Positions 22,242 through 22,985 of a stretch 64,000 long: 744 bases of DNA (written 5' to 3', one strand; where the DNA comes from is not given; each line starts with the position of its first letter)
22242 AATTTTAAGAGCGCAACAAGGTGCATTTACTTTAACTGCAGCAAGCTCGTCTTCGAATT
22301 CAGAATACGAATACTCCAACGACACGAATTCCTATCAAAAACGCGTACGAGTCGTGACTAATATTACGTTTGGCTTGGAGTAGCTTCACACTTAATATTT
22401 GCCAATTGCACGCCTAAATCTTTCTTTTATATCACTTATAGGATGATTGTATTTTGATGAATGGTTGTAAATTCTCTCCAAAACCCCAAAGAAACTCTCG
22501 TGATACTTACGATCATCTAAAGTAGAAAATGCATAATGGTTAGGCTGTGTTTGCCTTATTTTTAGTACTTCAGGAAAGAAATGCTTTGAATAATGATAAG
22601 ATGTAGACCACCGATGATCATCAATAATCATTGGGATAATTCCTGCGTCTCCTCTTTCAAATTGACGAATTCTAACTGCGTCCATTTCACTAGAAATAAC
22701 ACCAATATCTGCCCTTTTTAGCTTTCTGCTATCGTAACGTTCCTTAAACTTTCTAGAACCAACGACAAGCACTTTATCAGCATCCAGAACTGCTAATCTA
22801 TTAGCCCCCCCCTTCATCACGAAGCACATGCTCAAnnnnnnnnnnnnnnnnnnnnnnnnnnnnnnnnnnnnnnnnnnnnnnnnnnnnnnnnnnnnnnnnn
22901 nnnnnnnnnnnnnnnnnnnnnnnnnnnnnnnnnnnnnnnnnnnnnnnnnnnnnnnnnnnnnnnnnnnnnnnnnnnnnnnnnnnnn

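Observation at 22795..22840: A single-base slip in a G8 tract detaches the TIR-like domain of paralogue 1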

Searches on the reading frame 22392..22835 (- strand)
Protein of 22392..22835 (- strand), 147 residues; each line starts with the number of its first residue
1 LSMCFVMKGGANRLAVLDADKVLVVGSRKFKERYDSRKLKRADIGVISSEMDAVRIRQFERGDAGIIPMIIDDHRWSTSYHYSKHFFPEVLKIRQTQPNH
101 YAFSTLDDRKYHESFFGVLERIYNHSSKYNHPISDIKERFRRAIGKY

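Call 8: search_protein_families(library=pfam, proteins=[window:22392-22835:-], max_evalue=1)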
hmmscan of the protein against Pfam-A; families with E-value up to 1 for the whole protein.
window:22392-22835:- (147 aa): 0 families

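Call 28: list_cluster_members(proteins=[P0001, P0003, window:22392-22817:-, window:21634-22383:+])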
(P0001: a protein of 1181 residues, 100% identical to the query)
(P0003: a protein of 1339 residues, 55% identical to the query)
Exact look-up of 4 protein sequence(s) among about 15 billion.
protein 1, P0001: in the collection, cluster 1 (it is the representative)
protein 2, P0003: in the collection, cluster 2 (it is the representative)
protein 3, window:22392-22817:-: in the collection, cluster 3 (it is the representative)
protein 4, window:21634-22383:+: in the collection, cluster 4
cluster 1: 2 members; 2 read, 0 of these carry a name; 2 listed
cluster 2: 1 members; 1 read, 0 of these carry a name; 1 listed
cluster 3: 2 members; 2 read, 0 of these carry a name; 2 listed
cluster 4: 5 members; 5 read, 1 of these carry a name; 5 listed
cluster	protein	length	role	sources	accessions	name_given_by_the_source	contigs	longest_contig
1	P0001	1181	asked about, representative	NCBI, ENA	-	-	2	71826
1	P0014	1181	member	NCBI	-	-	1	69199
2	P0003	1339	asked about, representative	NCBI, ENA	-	-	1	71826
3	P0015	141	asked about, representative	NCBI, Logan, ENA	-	-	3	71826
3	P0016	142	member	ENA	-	-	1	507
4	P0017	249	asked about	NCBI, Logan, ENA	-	-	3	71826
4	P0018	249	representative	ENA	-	-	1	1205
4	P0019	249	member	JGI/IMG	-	hypothetical protein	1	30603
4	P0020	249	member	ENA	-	-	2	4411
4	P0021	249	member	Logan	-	-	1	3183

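Call 51: find_encoding_contigs(protein=P0016, flank=2000, max_places=6)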
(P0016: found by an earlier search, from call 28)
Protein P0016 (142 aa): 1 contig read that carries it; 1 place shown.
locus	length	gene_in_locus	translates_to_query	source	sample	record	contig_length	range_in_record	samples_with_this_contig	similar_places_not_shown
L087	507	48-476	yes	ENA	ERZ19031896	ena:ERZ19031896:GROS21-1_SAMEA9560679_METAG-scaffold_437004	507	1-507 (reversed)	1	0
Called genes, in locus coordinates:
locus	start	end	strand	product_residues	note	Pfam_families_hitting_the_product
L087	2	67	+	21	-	?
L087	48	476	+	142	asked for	-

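Call 57: find_encoding_contigs(protein=P0015, flank=1500, max_places=10)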
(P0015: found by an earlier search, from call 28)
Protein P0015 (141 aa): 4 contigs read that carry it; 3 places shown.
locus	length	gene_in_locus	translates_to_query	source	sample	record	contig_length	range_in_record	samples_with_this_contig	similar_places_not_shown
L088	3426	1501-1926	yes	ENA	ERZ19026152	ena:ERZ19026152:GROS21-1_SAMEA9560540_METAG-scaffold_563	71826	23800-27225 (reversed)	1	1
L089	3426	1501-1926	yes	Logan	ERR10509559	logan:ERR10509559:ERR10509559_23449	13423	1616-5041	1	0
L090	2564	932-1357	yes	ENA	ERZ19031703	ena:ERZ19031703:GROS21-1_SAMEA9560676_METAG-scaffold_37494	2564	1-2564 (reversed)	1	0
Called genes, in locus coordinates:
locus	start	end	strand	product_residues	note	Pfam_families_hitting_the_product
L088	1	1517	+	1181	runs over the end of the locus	PF01266:DAO (weak)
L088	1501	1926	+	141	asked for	-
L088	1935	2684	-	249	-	PF04402:SIMPL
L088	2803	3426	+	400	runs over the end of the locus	PF00155:Aminotran_1_2, PF01041:DegT_DnrJ_EryC1 (weak)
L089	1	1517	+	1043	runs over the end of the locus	?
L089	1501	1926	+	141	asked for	-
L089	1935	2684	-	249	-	PF04402:SIMPL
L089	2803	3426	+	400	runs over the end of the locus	PF00155:Aminotran_1_2, PF01041:DegT_DnrJ_EryC1 (weak)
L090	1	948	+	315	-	?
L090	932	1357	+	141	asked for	-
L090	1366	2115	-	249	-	PF04402:SIMPL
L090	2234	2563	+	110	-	?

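Call 64: search_protein_families(library=padloc, proteins=[window:22392-22835:-], max_evalue=0.01)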
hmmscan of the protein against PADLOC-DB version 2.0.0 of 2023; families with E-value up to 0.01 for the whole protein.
window:22392-22835:- (147 aa): 1 family
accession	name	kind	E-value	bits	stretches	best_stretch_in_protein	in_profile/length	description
PDLC03957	bSEFIR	-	0.0032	15.3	1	17-129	92-187/412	-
